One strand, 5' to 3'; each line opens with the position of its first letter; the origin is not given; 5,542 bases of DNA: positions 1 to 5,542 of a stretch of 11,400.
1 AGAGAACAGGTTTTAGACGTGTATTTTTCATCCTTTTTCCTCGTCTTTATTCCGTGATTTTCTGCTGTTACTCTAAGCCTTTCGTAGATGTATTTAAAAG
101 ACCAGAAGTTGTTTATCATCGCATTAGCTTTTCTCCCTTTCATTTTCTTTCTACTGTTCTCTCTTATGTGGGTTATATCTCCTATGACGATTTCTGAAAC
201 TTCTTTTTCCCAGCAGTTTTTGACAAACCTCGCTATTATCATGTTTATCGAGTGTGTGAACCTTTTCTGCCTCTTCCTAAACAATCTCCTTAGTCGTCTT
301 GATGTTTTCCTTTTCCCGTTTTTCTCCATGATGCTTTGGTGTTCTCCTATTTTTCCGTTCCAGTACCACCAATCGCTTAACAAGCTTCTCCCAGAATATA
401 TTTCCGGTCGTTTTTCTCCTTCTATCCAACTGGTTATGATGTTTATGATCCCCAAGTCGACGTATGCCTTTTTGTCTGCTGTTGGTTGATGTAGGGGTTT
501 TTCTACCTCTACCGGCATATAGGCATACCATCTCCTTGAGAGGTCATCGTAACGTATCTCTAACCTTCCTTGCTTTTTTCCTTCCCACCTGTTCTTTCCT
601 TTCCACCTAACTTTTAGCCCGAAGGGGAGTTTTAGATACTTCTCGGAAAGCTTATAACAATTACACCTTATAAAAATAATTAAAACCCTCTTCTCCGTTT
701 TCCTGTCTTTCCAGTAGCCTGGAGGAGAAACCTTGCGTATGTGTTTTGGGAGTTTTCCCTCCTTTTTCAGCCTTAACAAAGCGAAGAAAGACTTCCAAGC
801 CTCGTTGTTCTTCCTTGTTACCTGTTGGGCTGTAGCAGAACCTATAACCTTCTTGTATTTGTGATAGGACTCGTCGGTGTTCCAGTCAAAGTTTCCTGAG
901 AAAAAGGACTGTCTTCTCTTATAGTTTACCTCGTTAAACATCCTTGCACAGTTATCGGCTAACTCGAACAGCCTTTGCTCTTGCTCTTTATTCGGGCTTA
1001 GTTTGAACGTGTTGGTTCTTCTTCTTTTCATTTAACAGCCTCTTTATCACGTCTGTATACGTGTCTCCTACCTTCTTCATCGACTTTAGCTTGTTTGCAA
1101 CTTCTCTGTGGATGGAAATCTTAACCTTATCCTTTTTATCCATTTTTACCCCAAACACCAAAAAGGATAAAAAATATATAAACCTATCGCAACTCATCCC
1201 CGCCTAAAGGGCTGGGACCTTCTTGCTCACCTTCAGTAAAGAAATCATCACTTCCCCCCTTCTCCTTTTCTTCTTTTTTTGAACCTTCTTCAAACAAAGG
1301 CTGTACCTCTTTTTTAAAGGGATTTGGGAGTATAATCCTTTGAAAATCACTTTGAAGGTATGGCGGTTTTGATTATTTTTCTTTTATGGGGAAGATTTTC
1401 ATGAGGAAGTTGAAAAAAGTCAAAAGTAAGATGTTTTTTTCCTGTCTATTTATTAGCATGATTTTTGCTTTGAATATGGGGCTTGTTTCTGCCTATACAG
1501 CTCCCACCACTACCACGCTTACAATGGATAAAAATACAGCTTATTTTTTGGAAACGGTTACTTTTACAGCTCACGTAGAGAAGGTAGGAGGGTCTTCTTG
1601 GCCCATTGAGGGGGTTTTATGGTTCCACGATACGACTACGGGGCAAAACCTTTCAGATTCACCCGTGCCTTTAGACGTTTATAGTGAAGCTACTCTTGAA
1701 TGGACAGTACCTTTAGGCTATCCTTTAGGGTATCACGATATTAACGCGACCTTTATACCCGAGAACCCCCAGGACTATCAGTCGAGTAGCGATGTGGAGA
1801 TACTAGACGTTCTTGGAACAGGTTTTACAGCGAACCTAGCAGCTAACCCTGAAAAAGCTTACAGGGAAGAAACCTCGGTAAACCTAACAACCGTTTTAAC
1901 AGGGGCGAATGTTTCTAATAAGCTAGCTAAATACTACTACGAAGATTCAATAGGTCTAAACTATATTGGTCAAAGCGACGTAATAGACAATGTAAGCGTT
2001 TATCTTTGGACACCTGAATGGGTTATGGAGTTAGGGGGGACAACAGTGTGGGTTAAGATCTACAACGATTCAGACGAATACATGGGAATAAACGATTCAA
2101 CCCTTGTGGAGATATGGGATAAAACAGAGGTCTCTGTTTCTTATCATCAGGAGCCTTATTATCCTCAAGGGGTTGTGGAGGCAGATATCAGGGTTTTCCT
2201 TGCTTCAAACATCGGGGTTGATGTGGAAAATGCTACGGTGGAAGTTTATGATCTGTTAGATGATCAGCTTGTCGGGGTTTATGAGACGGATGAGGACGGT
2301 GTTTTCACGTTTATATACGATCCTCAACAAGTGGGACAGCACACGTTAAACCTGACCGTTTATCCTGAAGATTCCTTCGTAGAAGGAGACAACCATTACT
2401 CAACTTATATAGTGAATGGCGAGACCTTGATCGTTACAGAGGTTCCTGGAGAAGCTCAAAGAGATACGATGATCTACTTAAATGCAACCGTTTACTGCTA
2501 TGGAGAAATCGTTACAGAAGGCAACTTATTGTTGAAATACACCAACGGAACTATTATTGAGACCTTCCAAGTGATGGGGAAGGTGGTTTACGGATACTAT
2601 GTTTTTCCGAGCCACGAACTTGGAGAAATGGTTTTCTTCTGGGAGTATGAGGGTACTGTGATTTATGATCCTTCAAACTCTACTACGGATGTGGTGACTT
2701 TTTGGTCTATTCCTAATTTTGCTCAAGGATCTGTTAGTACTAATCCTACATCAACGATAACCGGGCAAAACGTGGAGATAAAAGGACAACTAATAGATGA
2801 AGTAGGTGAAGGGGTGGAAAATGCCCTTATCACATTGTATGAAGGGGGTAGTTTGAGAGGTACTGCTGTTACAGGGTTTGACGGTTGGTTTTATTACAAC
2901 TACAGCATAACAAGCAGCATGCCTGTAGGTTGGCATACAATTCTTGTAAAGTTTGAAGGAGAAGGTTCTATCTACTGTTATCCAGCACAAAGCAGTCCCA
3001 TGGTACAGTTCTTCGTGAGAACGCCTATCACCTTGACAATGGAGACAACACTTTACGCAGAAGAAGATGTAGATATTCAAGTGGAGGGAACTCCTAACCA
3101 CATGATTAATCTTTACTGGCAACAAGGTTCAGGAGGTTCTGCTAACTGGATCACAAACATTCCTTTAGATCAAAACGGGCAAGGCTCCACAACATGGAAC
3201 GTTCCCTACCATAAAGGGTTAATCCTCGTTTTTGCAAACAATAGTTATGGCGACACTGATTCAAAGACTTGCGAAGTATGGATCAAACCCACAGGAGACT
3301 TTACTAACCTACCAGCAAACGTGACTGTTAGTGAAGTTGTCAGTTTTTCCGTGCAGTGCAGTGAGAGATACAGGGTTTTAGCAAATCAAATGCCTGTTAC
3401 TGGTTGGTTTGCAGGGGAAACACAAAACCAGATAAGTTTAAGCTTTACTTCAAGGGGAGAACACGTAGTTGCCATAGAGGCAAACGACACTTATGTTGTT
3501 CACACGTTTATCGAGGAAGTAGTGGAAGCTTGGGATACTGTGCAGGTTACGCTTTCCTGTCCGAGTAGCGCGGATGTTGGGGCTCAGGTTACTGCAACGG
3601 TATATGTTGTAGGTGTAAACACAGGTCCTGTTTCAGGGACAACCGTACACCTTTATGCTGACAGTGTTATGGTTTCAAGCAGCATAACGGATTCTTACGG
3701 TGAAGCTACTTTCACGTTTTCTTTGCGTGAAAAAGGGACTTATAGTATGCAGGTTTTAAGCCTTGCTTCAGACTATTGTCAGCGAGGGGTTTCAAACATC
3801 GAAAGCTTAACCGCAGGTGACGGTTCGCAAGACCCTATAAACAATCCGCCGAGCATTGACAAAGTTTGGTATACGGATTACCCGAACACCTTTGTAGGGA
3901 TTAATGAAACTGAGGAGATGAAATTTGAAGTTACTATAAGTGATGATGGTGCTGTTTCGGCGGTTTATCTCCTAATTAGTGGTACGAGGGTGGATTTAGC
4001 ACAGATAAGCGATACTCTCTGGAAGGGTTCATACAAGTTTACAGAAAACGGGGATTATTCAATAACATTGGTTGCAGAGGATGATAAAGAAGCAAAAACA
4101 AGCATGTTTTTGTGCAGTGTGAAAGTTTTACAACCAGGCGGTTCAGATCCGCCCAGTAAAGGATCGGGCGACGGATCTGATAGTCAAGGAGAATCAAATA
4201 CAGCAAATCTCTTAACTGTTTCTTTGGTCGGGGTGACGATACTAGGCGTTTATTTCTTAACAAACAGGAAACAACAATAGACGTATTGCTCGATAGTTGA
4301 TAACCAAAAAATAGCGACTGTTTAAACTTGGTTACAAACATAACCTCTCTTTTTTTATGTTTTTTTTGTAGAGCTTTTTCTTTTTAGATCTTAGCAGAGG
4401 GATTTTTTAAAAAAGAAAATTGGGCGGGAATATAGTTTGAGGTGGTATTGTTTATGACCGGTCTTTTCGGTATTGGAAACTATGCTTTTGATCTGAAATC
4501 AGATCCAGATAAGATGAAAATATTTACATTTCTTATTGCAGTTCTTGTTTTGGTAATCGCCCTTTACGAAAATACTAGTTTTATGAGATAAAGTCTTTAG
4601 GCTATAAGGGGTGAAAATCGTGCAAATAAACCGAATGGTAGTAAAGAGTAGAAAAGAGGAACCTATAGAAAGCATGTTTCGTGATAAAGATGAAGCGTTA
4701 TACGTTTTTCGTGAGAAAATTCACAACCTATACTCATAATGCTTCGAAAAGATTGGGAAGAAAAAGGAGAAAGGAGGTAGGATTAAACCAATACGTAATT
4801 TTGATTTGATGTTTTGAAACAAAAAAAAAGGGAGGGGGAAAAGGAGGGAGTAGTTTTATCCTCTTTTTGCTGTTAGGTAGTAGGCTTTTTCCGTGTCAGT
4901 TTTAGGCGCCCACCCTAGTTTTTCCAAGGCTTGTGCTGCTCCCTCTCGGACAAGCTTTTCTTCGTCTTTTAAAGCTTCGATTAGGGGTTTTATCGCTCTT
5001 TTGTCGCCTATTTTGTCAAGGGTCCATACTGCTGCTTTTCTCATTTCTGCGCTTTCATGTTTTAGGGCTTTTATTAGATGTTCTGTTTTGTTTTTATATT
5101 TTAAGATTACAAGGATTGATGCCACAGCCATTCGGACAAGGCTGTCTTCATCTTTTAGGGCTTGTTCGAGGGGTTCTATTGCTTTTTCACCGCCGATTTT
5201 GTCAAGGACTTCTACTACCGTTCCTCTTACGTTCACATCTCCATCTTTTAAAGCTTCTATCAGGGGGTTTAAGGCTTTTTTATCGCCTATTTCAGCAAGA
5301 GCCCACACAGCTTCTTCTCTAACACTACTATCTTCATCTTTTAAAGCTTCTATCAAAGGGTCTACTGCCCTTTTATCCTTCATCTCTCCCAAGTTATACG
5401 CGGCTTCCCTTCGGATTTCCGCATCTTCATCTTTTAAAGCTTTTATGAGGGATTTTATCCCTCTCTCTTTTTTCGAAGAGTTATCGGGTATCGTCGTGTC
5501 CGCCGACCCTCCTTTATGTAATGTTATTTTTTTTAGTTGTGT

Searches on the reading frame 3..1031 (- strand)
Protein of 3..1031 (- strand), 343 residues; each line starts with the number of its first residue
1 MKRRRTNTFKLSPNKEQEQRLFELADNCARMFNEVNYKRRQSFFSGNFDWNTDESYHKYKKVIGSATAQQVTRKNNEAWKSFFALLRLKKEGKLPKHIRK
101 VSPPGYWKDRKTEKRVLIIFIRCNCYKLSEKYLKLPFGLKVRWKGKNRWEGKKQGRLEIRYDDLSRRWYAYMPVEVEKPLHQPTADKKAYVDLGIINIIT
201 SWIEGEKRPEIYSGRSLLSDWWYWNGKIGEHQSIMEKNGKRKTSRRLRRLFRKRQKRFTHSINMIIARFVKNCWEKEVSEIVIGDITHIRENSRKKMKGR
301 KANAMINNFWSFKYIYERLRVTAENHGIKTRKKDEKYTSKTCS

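Call 20: search_protein_families(library=pfam, proteins=[window:3-1031:-], max_evalue=0.001)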
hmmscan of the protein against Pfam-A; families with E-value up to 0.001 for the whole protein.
window:3-1031:- (343 aa): 2 families
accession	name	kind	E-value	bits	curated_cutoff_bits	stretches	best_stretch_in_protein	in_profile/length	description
PF01385.25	OrfB_IS605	-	2.5e-18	66.9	30.5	1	172-289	2-119/120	Probable transposase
PF07282.18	Cas12f1-like_TNB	-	0.00038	21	26.3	1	312-343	1-32/60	Cas12f1-like, TNB domain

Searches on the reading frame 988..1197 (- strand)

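Call 20: search_protein_families(library=pfam, proteins=[window:988-1197:-], max_evalue=0.001)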
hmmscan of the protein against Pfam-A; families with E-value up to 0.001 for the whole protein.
window:988-1197:- (69 aa): 1 family
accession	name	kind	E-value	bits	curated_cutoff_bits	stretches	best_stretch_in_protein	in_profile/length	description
PF02697.20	VAPB_antitox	-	1.4e-07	32.7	27.9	1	27-63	3-39/69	Putative antitoxin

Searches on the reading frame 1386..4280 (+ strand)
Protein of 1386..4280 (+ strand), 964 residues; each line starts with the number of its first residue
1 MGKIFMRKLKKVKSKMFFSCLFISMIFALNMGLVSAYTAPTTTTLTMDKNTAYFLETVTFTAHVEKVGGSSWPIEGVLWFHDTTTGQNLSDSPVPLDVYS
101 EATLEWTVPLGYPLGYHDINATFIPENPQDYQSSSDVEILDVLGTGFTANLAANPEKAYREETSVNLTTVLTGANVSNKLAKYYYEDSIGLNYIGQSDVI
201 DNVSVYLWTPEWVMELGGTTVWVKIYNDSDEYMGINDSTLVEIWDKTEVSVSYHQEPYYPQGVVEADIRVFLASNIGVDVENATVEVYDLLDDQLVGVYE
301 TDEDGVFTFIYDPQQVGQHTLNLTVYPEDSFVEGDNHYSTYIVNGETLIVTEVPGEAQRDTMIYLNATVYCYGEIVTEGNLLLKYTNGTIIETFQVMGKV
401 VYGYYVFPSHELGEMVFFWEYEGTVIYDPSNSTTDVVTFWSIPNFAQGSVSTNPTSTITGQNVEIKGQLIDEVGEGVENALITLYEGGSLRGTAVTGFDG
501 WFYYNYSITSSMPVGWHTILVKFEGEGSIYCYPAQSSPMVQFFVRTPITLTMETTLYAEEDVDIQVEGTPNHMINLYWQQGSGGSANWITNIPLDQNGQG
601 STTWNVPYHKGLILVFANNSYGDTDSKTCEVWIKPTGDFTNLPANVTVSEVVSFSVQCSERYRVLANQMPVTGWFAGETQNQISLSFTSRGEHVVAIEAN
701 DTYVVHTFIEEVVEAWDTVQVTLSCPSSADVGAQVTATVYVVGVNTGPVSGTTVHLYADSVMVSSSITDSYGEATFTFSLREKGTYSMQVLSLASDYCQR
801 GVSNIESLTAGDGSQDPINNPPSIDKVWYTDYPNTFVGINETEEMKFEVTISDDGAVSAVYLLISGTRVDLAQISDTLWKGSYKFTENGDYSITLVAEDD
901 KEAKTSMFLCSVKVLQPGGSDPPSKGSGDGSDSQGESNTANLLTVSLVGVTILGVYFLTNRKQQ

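Call 20: search_protein_families(library=pfam, proteins=[window:1386-4280:+], max_evalue=0.001)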
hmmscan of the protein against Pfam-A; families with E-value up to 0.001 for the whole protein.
window:1386-4280:+ (964 aa): 4 families
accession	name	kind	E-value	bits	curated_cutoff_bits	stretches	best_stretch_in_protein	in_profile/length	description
PF16640.11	Big_3_5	-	2.7e-15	57.1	35.5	0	451-542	2-85/88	Bacterial Ig-like domain (group 3)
PF13620.12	CarboxypepD_reg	-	2.4e-08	34.7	32.3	0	465-524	2-57/82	Carboxypeptidase regulatory-like domain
PF02369.22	Big_1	-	1.4e-07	32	34.9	1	728-789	12-77/93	Bacterial Ig-like domain (group 1)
PF13754.12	Big_3_4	-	0.00028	21.2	27.3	0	857-902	2-47/106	Domain of unknown function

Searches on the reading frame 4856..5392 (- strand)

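Call 20: search_protein_families(library=pfam, proteins=[window:4856-5392:-], max_evalue=0.001)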
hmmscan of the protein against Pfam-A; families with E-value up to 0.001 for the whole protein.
window:4856-5392:- (178 aa): 15 families
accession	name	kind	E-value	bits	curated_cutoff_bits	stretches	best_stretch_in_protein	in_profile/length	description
PF13646.12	HEAT_2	-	8.4e-39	132.2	27.7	3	1-52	24-75/88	HEAT repeats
PF03130.22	HEAT_PBS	-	4.7e-33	110.3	20.9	2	24-50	1-27/27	PBS lyase HEAT-like repeat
PF02985.28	HEAT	-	2.8e-25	86.4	23.5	1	10-36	2-28/31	HEAT repeat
PF13513.12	HEAT_EZ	-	1.8e-21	76.6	27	1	8-35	28-55/55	HEAT-like repeat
PF00514.29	Arm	-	1.8e-18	66.3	20.6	1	9-35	13-39/41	Armadillo/beta-catenin-like repeat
PF12717.13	Cnd1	-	1.3e-13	51.7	26.4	0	69-129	20-86/162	non-SMC mitotic condensation complex subunit 1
PF21581.3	SCD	-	4.9e-07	30.4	27.5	0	16-41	38-63/75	Stromalin conservative domain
PF24714.1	TOR1L1_N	-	5.1e-07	29.8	43.3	0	70-157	82-155/281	TORTIFOLIA1 N-terminal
PF25786.1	HEAT_GCN1_C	-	2.9e-06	27.8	27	0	8-37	67-96/151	GCN1-like, C-terminal HEAT repeats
PF14663.11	RasGEF_N_2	-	9.3e-06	26.4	27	0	41-95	7-59/108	Rapamycin-insensitive companion of mTOR RasGEF_N domain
PF01602.26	Adaptin_N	-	2.8e-05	23.3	37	0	10-69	116-179/524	Adaptin N terminal region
PF12755.13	Vac14_Fab1_bd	-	7.4e-05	23.7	22.1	0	8-32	27-51/97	Vacuolar 14 Fab1-binding region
PF18991.6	DUF5724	-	0.00014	20.5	25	1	5-152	426-575/1214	Family of unknown function (DUF5724)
PF06345.17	Drf_DAD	-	0.00028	21.1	27.3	0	44-52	6-14/15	DRF Autoregulatory Domain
PF10363.15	RTP1_C1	-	0.0008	19.9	25.9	0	15-106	6-76/112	Required for nuclear transport of RNA pol II C-terminus 1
